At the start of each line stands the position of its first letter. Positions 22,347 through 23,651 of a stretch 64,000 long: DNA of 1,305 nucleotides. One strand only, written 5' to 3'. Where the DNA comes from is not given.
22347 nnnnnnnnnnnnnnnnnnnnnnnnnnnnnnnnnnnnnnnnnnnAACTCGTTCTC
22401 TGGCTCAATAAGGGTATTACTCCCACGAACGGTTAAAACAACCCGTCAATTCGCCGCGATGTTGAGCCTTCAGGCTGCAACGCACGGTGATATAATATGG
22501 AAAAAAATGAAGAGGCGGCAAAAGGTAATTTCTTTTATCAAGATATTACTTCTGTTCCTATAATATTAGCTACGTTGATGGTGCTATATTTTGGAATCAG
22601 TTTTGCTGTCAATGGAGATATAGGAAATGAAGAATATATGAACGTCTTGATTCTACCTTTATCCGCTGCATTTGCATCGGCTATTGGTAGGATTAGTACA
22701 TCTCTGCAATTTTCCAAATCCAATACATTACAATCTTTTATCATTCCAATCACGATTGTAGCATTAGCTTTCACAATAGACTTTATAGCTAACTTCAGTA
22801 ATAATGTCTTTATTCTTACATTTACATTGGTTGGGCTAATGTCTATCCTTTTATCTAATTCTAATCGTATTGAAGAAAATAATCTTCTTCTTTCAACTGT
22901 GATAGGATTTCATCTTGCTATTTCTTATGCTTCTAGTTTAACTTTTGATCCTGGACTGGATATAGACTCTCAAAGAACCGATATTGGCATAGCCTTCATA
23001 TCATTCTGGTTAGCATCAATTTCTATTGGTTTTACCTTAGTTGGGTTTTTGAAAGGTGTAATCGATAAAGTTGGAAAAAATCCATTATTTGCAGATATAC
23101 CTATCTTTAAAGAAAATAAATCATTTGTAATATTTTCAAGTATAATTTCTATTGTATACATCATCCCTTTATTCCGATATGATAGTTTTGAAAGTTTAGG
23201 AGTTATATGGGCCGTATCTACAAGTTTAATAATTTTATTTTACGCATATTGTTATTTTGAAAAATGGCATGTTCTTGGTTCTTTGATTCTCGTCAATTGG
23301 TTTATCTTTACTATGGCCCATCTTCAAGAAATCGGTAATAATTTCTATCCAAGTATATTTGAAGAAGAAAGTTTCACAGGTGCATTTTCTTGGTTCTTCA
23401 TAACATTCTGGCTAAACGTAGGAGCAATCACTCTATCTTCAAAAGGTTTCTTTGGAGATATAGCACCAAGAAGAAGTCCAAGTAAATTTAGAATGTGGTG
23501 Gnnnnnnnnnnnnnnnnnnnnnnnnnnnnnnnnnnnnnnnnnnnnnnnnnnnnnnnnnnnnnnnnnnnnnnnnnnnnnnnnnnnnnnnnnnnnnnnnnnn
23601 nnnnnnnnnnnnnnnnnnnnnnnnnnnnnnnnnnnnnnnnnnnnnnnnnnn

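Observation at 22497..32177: AglB/STT3 oligosaccharyltransferase core embedded in a 3226-aa, doubly anchored, adhesin-like giant protein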

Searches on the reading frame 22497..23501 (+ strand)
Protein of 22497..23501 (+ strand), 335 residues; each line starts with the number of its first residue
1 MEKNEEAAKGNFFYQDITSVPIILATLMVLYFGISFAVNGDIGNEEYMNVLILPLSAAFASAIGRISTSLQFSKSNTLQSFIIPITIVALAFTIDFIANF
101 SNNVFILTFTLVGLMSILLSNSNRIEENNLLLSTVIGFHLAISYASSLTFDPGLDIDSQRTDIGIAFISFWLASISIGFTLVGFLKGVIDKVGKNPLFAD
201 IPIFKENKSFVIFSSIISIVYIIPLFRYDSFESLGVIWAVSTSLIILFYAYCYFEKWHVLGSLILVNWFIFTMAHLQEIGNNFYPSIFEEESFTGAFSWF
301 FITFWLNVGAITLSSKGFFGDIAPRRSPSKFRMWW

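Call 54: search_protein_families(library=pfam, proteins=[window:22497-23501:+], max_evalue=1)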
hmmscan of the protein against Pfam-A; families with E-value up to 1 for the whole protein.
window:22497-23501:+ (335 aa): 0 families

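Call 60: search_solved_structures(query=A4, max_evalue=10, show_alignments=0)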
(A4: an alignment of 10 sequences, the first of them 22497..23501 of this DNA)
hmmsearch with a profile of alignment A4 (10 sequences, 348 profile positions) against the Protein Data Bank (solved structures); distinct sequences matched with E-value up to 10: 1.
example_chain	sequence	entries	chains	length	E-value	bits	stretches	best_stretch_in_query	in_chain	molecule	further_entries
8j8j_D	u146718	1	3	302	7.6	8.7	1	240-290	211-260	Decaprenyl-phosphate phosphoribosyltransferase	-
